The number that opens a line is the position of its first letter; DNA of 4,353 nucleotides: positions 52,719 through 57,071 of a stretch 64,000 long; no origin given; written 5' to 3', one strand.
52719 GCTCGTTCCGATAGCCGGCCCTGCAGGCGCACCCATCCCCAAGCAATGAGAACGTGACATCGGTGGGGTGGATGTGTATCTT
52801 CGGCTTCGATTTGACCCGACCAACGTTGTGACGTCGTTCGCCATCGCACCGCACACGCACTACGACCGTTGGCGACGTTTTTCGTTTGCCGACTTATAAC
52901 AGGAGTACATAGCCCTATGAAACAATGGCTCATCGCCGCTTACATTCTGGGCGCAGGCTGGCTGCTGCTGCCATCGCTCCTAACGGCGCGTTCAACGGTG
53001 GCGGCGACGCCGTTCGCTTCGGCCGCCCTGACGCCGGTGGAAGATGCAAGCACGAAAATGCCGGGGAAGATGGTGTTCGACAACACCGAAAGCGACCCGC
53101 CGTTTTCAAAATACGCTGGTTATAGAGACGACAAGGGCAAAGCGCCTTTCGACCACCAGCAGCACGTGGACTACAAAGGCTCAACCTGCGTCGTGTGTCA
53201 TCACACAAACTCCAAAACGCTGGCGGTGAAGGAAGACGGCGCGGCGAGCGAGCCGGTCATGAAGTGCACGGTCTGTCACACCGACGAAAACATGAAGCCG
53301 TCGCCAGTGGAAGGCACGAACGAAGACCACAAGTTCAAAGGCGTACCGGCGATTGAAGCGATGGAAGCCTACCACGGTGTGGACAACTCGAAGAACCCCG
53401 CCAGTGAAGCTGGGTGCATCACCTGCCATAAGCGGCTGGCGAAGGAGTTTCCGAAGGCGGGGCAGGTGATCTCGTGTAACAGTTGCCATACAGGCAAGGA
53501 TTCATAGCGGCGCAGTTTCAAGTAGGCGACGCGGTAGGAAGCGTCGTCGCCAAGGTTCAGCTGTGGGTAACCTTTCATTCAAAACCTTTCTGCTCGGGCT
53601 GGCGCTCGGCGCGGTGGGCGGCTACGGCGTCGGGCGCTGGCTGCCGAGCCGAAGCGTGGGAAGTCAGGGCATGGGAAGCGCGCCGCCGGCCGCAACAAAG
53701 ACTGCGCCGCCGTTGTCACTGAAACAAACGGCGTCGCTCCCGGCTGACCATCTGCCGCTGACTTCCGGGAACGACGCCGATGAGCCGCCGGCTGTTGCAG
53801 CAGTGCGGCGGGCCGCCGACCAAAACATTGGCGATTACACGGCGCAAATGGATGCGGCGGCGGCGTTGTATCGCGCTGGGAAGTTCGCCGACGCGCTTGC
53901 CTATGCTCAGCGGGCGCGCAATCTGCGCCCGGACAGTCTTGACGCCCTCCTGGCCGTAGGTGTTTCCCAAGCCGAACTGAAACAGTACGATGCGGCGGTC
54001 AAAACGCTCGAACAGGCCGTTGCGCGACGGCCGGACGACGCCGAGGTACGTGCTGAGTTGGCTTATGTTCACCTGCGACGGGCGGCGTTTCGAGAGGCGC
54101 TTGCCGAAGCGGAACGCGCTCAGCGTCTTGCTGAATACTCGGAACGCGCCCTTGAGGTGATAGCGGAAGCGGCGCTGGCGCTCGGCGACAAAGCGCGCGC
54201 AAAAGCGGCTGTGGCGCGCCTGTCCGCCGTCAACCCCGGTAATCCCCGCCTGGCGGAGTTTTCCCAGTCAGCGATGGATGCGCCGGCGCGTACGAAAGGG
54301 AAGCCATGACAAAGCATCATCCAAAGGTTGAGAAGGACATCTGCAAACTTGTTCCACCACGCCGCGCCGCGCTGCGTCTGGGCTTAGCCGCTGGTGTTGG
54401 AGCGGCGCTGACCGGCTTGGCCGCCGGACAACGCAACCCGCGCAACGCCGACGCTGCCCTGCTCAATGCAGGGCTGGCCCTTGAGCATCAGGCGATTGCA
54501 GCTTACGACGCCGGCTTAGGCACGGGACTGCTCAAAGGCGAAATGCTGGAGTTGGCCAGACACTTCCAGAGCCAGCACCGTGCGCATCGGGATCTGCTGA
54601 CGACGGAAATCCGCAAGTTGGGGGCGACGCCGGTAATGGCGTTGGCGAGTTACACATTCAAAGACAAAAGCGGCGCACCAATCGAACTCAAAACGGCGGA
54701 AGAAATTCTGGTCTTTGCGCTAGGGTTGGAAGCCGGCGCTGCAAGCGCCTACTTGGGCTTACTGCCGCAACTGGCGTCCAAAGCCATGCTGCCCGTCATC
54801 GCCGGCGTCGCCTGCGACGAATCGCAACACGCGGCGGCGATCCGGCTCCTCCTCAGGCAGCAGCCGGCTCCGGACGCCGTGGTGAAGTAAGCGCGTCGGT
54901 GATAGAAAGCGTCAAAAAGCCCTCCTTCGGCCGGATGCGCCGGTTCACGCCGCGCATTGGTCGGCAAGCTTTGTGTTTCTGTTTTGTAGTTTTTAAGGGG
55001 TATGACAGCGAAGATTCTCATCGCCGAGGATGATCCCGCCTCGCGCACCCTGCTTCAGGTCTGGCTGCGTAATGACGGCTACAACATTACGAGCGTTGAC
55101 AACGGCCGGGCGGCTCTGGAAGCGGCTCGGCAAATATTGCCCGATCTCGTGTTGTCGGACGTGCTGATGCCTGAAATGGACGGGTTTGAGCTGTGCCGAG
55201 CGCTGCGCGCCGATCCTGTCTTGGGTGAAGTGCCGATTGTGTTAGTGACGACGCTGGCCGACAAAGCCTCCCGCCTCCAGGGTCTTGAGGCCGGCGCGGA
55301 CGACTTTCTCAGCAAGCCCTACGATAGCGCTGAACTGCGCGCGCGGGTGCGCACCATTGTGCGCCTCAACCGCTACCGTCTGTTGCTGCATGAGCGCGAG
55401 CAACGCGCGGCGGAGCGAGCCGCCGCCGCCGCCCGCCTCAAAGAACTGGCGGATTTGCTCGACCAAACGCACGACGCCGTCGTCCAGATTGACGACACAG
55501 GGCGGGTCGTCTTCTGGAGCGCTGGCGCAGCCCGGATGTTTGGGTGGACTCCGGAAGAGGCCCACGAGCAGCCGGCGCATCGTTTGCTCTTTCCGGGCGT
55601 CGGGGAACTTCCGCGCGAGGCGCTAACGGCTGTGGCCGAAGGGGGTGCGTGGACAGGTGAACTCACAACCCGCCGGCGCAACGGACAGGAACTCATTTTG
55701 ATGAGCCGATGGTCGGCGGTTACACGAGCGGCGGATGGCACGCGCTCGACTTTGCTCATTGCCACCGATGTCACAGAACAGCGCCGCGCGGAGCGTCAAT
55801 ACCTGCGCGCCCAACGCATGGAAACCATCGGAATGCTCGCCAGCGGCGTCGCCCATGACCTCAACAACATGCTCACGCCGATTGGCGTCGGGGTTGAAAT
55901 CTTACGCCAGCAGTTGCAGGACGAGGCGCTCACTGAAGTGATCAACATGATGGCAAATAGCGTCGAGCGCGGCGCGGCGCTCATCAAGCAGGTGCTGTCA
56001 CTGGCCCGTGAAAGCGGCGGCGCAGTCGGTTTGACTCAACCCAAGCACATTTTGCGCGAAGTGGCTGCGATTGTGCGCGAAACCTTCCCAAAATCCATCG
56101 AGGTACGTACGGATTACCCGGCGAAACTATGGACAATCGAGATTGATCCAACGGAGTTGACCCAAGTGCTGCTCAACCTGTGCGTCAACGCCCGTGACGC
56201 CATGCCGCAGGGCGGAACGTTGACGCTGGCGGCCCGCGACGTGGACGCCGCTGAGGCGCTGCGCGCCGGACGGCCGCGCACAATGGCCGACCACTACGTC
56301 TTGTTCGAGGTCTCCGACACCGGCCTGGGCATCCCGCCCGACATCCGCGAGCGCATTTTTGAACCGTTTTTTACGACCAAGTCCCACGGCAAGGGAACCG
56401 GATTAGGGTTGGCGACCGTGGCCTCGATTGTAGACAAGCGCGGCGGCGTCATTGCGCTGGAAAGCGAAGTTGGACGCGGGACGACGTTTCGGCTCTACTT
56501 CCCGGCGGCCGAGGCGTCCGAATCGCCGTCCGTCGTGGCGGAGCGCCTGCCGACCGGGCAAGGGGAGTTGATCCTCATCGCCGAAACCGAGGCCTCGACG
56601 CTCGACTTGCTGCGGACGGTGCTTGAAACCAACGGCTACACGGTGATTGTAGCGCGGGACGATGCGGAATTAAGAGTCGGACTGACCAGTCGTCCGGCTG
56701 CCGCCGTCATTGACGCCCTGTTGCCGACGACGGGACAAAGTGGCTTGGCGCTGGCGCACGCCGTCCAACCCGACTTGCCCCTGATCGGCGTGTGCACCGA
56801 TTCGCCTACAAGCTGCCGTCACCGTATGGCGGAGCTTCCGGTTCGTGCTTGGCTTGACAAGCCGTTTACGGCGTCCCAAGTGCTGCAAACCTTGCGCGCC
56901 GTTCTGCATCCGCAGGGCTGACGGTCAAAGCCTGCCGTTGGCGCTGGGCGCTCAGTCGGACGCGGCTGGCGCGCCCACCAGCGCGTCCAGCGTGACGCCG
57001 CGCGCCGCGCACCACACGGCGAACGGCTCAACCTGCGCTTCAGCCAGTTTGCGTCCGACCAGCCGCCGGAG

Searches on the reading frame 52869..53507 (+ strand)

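Call 19: search_protein_families(library=pfam, proteins=[window:52869-53507:+], max_evalue=0.001)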
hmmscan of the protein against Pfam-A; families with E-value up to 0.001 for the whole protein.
window:52869-53507:+ (212 aa): 3 families
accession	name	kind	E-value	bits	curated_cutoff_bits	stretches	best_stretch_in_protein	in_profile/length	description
PF02085.21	Cytochrom_CIII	-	7.9e-08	33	22.9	1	87-207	16-101/101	Class III cytochrome C family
PF14522.11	Cytochrome_C7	-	3.5e-07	30.4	24.8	0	94-188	3-67/67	Cytochrome c7 and related cytochrome c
PF22113.1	Mtrc-MtrF_II-IV_dom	-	0.00029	20.8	30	0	105-200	7-101/176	Outer membrane cytochrome MtrC/MtrF-like, domains II/IV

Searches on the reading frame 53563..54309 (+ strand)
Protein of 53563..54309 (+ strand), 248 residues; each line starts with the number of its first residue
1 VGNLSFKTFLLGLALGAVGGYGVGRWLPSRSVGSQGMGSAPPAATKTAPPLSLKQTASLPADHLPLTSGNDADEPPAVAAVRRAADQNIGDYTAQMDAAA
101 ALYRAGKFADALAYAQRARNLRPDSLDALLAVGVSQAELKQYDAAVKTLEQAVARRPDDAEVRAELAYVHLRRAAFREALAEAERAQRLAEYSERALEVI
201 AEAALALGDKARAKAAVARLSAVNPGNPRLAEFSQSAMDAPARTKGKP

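Call 19: search_protein_families(library=pfam, proteins=[window:53563-54309:+], max_evalue=0.001)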
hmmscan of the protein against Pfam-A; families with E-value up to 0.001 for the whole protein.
window:53563-54309:+ (248 aa): 13 families
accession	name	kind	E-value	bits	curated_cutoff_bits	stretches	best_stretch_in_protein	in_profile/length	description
PF14559.12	TPR_19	-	5.7e-12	46.2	25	2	102-166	1-65/68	Tetratricopeptide repeat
PF13428.12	TPR_14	-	5.3e-09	36.3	23.5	1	127-168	2-43/44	Tetratricopeptide repeat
PF07719.23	TPR_2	-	2.4e-08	33.9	27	0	96-124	5-33/34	Tetratricopeptide repeat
PF12895.13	ANAPC3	-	3.5e-08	34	27.2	1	82-151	13-81/82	Anaphase-promoting complex, cyclosome, subunit 3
PF13432.12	TPR_16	-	6.9e-08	33.2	32.7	2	97-145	2-50/65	Tetratricopeptide repeat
PF13414.12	TPR_11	-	2.3e-07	30.8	26.8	1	138-172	6-40/42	TPR repeat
PF13174.12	TPR_6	-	3.7e-07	30.8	26.3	1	127-158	1-32/33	Tetratricopeptide repeat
PF13371.12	TPR_9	-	1.2e-05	25.7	35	1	103-164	6-67/73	Tetratricopeptide repeat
PF13424.12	TPR_12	-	2.3e-05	24.9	30.1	1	94-156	5-75/77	Tetratricopeptide repeat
PF13429.12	TPR_15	-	3.2e-05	23.9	26.2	1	91-228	112-248/280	Tetratricopeptide repeat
PF00515.34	TPR_1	-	0.00012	22.1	27.8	0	128-159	3-34/34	Tetratricopeptide repeat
PF13181.12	TPR_8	-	0.00013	22.3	25.7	0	127-159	2-34/34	Tetratricopeptide repeat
PF03704.23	BTAD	-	0.00027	21.7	22.1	0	183-244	51-109/146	Bacterial transcriptional activator domain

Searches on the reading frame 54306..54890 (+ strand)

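Call 19: search_protein_families(library=pfam, proteins=[window:54306-54890:+], max_evalue=0.001)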
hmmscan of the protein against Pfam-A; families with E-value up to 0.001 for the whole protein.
window:54306-54890:+ (194 aa): 2 families
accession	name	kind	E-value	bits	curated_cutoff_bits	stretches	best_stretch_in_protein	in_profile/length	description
PF13668.12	Ferritin_2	-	3.5e-23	82.7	24.7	1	49-184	2-137/138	Ferritin-like domain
PF14530.12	DUF4439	-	2e-10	41.8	28.8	1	53-159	2-99/132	Domain of unknown function (DUF4439)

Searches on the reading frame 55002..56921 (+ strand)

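Call 19: search_protein_families(library=pfam, proteins=[window:55002-56921:+], max_evalue=0.001)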
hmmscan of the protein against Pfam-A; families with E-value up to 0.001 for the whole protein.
window:55002-56921:+ (639 aa): 9 families
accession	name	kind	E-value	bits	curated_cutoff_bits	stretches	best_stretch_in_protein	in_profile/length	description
PF00072.30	Response_reg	-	4.8e-36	123.8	30.2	2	5-117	1-111/111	Response regulator receiver domain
PF02518.31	HATPase_c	-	1.7e-24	86.9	26.4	1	382-503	2-110/111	Histidine kinase-, DNA gyrase B-, and HSP90-like ATPase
PF00989.32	PAS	-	1.5e-11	44.7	22.6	1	149-254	3-110/113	PAS fold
PF08448.16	PAS_4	-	5.8e-11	43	23.1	1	153-262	1-110/110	PAS fold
PF13426.13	PAS_9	-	3e-08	34.3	27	1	158-259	2-103/103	PAS domain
PF00512.31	HisKA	-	6.2e-07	29.8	26.9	1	278-337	4-63/66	His Kinase A (phospho-acceptor) domain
PF08447.18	PAS_3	-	1.8e-06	28.6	25.6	1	170-247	2-81/89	PAS fold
PF13188.13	PAS_8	-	5.5e-05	23.3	21.8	1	149-204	3-54/65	PAS domain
PF10090.15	HPTransfase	-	0.00053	20.2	22.9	0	353-417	3-63/123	Histidine phosphotransferase C-terminal domain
